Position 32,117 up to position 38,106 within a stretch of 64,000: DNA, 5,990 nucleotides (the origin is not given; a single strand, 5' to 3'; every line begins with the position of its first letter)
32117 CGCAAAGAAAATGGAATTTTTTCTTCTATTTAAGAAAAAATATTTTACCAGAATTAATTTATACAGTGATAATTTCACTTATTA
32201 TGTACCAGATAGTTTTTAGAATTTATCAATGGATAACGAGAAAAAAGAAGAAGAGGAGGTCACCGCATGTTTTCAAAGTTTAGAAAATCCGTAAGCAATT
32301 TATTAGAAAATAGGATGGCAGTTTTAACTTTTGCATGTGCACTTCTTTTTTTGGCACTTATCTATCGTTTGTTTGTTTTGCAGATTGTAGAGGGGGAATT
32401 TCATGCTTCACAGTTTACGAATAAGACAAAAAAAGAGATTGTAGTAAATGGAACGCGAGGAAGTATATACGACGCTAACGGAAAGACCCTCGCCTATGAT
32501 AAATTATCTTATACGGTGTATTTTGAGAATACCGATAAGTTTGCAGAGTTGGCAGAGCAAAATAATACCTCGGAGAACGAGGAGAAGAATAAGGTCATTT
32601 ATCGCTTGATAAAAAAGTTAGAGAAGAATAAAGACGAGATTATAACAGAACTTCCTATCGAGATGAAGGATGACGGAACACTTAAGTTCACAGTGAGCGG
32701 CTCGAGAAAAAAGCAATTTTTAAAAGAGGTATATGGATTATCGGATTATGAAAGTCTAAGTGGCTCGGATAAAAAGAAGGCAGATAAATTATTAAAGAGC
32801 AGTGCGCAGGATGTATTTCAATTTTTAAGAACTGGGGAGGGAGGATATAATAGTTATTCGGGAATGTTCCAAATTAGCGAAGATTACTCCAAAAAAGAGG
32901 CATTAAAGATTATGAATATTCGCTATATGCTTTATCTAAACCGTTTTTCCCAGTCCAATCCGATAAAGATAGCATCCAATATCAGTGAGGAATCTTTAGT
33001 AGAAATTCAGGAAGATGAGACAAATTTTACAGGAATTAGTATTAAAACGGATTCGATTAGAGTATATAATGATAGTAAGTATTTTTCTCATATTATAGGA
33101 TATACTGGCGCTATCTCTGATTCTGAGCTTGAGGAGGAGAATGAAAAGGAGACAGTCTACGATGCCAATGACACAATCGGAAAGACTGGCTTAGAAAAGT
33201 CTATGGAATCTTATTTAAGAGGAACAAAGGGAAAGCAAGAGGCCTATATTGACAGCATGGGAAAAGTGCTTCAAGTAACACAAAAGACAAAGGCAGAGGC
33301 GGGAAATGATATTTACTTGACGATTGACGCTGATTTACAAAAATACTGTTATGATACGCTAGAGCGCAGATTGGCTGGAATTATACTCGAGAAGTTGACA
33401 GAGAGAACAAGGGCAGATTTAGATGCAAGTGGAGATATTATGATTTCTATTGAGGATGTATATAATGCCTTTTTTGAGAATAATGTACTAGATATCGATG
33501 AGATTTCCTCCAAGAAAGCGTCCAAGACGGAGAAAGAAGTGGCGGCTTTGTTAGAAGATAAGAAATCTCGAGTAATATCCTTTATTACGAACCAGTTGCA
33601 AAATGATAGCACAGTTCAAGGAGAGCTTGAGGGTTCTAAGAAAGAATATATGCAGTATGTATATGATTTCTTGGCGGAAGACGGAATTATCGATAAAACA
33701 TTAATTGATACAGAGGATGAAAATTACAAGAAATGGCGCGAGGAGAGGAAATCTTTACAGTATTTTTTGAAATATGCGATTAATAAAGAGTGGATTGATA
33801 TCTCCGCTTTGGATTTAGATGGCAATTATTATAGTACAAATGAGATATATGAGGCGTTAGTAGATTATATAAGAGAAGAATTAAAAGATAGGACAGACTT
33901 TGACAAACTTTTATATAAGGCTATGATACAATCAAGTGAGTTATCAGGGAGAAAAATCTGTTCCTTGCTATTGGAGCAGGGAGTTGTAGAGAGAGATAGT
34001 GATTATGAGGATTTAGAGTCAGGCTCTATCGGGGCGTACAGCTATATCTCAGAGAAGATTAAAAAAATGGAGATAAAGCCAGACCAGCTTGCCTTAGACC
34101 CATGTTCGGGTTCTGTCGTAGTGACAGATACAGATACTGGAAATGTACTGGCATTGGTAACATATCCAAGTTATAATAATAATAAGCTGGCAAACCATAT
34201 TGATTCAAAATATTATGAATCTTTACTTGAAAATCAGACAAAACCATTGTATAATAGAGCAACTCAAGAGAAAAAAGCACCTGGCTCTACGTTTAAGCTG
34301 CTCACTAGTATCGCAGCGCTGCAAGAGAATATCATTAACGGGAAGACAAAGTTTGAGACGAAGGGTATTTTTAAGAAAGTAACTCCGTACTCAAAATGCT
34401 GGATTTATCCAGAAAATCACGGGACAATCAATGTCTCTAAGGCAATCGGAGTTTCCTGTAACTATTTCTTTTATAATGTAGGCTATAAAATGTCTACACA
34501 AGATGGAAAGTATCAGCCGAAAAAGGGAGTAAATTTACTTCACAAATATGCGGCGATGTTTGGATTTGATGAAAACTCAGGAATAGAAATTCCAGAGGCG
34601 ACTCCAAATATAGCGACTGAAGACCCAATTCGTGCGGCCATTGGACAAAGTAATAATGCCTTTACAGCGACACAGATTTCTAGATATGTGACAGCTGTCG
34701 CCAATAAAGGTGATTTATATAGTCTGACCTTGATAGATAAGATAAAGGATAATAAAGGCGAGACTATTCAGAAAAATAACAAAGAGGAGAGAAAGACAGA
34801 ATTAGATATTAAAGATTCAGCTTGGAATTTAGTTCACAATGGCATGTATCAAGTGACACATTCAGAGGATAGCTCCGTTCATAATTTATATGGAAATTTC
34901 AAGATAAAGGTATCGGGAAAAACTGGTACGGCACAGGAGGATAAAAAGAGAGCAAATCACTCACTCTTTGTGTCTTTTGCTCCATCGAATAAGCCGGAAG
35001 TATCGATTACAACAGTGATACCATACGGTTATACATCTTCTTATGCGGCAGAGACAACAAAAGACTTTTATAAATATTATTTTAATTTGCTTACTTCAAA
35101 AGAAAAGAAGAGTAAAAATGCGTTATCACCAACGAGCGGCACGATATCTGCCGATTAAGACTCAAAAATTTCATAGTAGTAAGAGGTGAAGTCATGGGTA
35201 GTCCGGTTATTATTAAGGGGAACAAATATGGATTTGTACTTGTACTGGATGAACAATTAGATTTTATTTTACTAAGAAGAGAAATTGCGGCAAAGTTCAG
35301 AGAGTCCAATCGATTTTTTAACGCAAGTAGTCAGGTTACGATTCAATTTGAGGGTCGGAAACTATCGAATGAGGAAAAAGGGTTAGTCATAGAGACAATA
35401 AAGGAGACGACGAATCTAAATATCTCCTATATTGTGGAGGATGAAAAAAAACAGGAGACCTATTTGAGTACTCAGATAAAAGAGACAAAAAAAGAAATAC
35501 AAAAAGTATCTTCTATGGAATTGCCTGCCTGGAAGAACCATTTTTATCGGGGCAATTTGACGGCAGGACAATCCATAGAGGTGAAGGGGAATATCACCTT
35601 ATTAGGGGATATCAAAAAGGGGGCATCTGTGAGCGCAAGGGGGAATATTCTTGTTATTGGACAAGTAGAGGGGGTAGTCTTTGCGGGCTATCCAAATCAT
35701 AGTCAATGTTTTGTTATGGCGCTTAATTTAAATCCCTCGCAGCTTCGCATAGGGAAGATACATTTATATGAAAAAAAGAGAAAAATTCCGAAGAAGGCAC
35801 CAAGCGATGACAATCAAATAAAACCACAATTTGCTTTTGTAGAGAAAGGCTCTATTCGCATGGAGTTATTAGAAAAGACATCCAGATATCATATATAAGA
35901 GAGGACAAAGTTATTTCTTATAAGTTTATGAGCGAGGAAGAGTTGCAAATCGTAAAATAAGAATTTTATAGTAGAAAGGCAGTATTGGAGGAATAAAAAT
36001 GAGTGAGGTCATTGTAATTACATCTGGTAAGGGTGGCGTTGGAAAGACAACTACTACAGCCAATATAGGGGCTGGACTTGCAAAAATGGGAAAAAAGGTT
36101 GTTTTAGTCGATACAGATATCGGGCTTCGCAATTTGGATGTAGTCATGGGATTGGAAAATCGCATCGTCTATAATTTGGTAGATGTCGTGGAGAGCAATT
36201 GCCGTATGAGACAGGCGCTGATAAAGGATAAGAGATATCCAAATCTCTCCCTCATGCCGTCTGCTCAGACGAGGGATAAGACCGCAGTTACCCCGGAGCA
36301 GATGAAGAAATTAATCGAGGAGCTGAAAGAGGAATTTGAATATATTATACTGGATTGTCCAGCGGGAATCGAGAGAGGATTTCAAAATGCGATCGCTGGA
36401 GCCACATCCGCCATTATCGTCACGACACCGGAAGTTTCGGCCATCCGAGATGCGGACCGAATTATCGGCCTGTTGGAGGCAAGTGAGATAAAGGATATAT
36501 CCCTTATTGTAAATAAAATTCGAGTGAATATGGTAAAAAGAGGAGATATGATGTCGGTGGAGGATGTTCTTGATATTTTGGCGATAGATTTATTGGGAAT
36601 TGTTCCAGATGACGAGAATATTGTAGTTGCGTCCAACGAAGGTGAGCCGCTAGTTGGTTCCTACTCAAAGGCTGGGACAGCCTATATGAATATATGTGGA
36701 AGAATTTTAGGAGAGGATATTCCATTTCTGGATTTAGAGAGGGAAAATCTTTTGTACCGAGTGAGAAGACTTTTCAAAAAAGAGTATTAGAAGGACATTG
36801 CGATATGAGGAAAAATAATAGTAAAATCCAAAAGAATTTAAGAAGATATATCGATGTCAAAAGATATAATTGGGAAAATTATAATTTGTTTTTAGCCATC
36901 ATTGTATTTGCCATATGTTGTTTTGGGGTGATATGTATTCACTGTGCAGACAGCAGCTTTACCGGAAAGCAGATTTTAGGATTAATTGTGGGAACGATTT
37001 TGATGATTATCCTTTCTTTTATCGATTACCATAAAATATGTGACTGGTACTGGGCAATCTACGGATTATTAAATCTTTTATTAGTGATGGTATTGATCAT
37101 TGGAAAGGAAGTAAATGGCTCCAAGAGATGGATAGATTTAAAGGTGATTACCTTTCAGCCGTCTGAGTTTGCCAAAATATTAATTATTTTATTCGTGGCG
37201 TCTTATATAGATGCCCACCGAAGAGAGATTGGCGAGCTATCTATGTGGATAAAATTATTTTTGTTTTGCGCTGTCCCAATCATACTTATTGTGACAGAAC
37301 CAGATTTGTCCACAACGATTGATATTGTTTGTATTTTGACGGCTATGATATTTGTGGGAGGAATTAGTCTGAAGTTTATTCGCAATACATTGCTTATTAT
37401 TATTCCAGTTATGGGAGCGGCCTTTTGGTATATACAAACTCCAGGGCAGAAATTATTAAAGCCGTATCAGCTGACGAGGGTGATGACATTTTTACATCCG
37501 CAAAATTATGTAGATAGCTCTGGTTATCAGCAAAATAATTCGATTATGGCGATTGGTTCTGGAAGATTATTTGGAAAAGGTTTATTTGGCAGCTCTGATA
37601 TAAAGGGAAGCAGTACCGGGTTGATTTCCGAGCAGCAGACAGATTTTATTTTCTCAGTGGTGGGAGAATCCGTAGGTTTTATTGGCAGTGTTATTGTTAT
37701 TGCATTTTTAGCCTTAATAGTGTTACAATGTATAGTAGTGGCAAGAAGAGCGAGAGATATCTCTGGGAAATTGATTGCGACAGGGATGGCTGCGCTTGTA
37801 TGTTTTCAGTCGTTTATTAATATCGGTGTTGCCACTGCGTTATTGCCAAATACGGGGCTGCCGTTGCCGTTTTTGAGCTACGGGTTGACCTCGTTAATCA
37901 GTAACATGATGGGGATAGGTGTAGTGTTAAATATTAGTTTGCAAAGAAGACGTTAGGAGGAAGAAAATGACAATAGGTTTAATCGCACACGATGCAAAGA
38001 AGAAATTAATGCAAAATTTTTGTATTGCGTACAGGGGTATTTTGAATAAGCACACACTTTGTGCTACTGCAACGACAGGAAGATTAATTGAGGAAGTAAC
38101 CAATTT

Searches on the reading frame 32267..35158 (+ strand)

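Call 40: search_protein_families(library=pfam, proteins=[window:32267-35158:+], max_evalue=0.001)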
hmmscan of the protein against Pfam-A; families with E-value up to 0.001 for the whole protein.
window:32267-35158:+ (963 aa): 2 families
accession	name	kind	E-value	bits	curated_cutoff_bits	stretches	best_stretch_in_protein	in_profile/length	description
PF00905.27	Transpeptidase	-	1.9e-47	162.3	22.1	1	615-935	1-298/299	Penicillin binding protein transpeptidase domain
PF03717.20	PBP_dimer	-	3e-39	135.7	24.4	1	61-338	3-179/180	Penicillin-binding Protein dimerisation domain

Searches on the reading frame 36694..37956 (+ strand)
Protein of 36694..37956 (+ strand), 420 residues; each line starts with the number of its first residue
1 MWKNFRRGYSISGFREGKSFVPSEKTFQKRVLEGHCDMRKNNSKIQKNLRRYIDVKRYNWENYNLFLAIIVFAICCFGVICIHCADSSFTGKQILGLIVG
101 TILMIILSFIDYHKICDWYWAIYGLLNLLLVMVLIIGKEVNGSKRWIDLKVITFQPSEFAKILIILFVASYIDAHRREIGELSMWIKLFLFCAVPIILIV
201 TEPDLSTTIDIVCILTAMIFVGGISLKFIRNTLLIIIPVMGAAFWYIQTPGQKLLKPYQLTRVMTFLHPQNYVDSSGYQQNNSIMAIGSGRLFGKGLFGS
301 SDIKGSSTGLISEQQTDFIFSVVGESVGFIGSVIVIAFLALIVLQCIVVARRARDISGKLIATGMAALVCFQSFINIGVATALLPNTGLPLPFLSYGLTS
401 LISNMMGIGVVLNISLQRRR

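Call 40: search_protein_families(library=pfam, proteins=[window:36694-37956:+], max_evalue=0.001)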
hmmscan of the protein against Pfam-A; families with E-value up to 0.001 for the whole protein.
window:36694-37956:+ (420 aa): 1 family
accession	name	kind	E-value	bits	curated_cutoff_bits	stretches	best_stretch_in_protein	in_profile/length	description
PF01098.24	FTSW_RODA_SPOVE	-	5.1e-84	282.7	26.4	1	86-419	23-355/356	Cell cycle protein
